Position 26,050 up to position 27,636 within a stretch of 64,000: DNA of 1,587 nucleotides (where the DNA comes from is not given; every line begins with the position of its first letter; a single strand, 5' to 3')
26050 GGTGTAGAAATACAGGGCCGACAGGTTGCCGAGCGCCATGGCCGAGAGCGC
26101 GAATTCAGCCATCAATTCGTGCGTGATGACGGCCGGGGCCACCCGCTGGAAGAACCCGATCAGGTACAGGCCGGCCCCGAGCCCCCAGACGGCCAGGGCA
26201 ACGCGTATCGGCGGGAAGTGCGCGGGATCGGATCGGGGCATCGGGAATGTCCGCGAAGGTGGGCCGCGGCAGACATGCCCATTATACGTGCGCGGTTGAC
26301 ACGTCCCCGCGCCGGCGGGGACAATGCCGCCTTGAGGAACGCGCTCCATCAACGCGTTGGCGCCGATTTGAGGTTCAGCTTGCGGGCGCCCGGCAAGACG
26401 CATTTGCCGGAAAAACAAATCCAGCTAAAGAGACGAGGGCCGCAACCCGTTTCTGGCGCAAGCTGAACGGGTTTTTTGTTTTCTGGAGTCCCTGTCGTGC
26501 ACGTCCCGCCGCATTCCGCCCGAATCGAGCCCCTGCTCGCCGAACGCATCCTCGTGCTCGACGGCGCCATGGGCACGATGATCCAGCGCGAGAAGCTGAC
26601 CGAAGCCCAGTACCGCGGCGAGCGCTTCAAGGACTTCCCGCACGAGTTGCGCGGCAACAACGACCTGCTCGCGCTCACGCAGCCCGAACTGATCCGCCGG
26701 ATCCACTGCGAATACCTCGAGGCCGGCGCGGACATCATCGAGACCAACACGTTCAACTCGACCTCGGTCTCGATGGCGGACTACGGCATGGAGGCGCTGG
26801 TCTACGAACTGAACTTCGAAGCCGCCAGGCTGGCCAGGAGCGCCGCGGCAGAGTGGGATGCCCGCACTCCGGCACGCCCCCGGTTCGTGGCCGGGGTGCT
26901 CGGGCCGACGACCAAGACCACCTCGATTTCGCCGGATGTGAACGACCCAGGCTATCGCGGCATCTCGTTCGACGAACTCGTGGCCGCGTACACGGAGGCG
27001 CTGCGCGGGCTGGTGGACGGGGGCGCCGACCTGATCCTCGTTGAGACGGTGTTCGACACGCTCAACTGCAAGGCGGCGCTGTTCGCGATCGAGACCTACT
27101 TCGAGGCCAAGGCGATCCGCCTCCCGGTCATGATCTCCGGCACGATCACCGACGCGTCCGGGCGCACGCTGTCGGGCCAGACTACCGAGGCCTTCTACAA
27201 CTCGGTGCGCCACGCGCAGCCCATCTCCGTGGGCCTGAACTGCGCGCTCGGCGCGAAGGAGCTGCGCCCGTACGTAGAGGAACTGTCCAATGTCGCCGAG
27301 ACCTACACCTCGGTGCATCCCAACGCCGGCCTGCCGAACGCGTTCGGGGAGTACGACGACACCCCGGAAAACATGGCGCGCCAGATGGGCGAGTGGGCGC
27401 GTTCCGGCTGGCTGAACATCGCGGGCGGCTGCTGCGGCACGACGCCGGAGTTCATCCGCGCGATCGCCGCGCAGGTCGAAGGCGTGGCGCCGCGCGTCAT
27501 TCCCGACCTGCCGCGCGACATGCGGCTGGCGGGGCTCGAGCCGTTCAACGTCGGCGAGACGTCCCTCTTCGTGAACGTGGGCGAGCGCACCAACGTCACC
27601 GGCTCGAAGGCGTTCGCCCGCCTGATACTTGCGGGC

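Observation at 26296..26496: Riboswitch-like terminator/antiterminator leader of unknown class in front of metH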

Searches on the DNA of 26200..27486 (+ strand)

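Call 4: search_rna_families(source=window, start=26200, end=26560, threshold=evalue, max_evalue=10, show_alignments=3)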
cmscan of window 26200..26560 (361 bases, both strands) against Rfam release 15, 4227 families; matches with E-value up to 10: 4.
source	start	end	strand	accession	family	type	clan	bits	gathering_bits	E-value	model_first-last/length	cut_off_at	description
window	26337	26477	-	RF02424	Bp2_287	Gene; sRNA;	-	17.2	70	0.09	1-174/174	no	Burkholderia sRNA Bp2_Cand287_SIPHT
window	26359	26390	+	RF00521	SAM_alpha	Cis-reg; riboswitch;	-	14.7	36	0.63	10-42/79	no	Alpha-proteobacteria SAM riboswitch aptamer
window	26290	26363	+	RF03052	RAGATH-28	Gene; sRNA;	-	13.5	45.3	4.8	1-85/85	no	RAGATH-28 RNA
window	26301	26404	+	RF02226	sX7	Gene; sRNA;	-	13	55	5.1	1-95/95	no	Xanthomonas sRNA sX7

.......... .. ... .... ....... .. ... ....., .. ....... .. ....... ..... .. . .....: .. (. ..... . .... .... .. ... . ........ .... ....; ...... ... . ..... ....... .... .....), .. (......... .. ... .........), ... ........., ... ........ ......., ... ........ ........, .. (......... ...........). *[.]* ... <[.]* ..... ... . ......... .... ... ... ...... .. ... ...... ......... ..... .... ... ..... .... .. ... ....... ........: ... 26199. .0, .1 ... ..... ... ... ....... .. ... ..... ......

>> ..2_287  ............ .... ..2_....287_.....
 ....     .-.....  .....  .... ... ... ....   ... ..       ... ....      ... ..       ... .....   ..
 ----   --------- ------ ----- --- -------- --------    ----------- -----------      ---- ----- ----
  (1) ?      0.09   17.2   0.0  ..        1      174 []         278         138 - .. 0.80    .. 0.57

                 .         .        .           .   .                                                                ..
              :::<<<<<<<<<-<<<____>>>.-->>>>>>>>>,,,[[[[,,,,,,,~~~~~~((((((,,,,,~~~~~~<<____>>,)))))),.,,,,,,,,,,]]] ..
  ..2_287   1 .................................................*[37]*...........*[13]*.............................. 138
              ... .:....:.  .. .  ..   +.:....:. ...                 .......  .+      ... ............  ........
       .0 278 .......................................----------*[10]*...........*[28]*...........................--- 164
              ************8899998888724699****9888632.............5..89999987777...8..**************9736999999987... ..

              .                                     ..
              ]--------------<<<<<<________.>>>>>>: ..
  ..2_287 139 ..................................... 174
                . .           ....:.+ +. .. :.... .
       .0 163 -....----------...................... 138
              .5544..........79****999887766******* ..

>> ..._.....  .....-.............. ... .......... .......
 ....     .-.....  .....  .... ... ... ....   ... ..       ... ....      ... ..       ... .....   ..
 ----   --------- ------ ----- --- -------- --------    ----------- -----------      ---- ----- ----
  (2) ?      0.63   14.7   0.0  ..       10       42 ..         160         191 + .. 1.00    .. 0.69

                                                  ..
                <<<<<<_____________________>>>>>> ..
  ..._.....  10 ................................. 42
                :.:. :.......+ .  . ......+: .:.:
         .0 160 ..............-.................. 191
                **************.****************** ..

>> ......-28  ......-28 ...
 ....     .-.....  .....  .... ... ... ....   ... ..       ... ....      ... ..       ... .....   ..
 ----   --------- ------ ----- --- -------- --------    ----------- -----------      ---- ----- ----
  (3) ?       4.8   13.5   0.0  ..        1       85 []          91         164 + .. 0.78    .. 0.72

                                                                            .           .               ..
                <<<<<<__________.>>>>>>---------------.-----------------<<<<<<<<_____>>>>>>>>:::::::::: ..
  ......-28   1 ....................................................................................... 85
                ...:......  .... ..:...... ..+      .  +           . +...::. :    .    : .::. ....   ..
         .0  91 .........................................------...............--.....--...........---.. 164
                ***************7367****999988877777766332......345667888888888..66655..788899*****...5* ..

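Call 12: search_rna_families(sources=[L001, L002, L003, L004, L005, L006, L011, L015, L016, L028, L031, L033, L038, L042, L043, L044, L046, L056, L059, L062], threshold=gathering, show_alignments=3)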
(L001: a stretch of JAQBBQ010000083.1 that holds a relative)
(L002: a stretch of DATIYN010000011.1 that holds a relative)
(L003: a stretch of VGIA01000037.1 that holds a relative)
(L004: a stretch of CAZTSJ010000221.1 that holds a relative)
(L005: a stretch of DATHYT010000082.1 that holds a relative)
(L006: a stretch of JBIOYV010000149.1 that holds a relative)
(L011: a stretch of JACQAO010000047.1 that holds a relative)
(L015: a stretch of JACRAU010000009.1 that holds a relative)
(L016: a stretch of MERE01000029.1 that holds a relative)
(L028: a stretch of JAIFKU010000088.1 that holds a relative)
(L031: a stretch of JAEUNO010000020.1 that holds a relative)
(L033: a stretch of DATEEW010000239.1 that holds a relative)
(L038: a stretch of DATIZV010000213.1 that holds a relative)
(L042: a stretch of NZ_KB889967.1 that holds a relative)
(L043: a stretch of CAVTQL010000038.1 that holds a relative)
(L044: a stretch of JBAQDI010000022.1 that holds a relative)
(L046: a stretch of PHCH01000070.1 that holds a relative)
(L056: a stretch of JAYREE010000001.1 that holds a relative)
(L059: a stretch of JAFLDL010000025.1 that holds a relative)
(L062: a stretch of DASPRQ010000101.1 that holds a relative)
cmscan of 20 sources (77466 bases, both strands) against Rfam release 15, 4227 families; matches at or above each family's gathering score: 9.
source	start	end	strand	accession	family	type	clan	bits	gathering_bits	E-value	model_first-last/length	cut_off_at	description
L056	1338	1408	+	RF01057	SAH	Cis-reg; riboswitch;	-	64.8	37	1.4e-09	1-78/78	no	SAH (S-adenosyl-L-homocysteine) riboswitch aptamer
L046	1350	1433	+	RF01057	SAH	Cis-reg; riboswitch;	-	58.4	37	4.2e-08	1-78/78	no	SAH (S-adenosyl-L-homocysteine) riboswitch aptamer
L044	1352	1418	+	RF01057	SAH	Cis-reg; riboswitch;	-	55.6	37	1.9e-07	1-78/78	no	SAH (S-adenosyl-L-homocysteine) riboswitch aptamer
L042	1340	1418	+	RF00521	SAM_alpha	Cis-reg; riboswitch;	-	42.9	36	3e-06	1-79/79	no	Alpha-proteobacteria SAM riboswitch aptamer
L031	1318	1395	+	RF00521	SAM_alpha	Cis-reg; riboswitch;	-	42.7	36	3.5e-06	1-79/79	no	Alpha-proteobacteria SAM riboswitch aptamer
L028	1368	1445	+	RF00521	SAM_alpha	Cis-reg; riboswitch;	-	40.3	36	1.5e-05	1-79/79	no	Alpha-proteobacteria SAM riboswitch aptamer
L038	1346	1423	+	RF00521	SAM_alpha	Cis-reg; riboswitch;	-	40.1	36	1.8e-05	1-79/79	no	Alpha-proteobacteria SAM riboswitch aptamer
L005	1366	1442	+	RF00521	SAM_alpha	Cis-reg; riboswitch;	-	38.9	36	3.8e-05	1-79/79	no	Alpha-proteobacteria SAM riboswitch aptamer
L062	1372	1449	+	RF00521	SAM_alpha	Cis-reg; riboswitch;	-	38.6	36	4.4e-05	1-79/79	no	Alpha-proteobacteria SAM riboswitch aptamer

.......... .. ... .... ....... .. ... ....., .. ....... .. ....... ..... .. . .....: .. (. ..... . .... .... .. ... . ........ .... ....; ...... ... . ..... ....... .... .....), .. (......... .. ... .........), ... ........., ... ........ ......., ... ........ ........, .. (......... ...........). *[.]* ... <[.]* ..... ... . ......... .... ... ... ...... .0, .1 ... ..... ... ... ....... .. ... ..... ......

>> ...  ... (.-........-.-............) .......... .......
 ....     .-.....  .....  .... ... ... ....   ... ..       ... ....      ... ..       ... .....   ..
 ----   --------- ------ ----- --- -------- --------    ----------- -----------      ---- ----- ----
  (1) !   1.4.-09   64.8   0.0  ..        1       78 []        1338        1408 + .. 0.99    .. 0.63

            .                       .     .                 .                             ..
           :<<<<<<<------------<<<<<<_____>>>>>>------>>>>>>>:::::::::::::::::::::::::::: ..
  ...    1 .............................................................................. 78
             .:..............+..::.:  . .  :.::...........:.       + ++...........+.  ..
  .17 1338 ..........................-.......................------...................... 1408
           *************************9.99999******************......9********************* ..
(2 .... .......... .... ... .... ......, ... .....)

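Call 33: search_rna_families(source=L005, start=1330, end=1500, threshold=evalue, max_evalue=1, show_alignments=3)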
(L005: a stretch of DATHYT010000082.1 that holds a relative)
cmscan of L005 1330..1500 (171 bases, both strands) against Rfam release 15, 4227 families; matches with E-value up to 1: 3.
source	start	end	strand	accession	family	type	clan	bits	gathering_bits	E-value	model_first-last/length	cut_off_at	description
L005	1366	1442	+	RF00521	SAM_alpha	Cis-reg; riboswitch;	-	38.9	36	8.4e-08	1-79/79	no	Alpha-proteobacteria SAM riboswitch aptamer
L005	1367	1470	-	RF02424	Bp2_287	Gene; sRNA;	-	25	70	0.00042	1-174/174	no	Burkholderia sRNA Bp2_Cand287_SIPHT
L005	1407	1477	+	RF02353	BjrC68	Gene; sRNA;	-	11.9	39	0.99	1-82/82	no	Bradyrhizobiaceae sRNA BjrC68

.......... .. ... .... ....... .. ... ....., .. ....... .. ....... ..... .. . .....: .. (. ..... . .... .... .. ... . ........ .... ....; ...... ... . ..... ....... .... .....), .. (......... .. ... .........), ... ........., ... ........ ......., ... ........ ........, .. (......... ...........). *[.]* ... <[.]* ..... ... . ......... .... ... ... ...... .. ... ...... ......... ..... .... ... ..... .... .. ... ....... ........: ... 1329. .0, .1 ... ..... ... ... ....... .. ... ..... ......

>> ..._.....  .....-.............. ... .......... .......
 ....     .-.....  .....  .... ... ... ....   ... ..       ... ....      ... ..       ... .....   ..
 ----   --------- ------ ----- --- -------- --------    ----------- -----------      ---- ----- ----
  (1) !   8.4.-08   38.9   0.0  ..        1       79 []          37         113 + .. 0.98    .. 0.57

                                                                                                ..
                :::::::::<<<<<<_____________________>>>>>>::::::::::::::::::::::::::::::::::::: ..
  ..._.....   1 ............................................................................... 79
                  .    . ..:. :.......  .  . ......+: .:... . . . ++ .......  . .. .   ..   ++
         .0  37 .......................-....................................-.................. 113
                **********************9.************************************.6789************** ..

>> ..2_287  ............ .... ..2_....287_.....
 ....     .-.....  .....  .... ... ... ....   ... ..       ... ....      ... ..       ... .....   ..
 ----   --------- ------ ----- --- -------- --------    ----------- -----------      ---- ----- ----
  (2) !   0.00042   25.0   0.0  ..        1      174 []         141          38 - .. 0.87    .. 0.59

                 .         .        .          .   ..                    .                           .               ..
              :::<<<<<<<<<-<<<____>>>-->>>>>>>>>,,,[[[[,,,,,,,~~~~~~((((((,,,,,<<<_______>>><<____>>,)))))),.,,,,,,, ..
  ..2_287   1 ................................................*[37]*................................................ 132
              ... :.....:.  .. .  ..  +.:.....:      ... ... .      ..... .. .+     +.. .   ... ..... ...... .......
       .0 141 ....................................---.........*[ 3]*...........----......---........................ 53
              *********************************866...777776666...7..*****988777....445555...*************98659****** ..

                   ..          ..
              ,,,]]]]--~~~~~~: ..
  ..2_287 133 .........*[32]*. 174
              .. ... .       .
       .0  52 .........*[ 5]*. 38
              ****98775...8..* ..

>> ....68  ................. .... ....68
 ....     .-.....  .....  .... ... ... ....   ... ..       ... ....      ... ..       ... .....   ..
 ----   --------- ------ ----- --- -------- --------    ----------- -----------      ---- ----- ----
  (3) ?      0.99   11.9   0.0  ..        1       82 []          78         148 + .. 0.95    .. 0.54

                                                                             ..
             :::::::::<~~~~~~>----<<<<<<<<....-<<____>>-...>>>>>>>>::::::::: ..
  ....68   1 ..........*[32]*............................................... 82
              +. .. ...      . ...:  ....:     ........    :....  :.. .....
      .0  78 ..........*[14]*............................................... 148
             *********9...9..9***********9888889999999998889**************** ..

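Call 39: build_rna_model(alignment_id=A1, structure=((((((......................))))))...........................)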
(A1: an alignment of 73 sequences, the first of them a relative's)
Model R1 built from alignment A1 (73 sequences, 61 columns); structure: as given.
model positions 57; base pairs 6; branch points 0; effective number of sequences 4.42; information 0.977 bits per position. Calibrated on 0.2 Mb of random sequence (short: E-values are rough).
structure used (alignment columns):
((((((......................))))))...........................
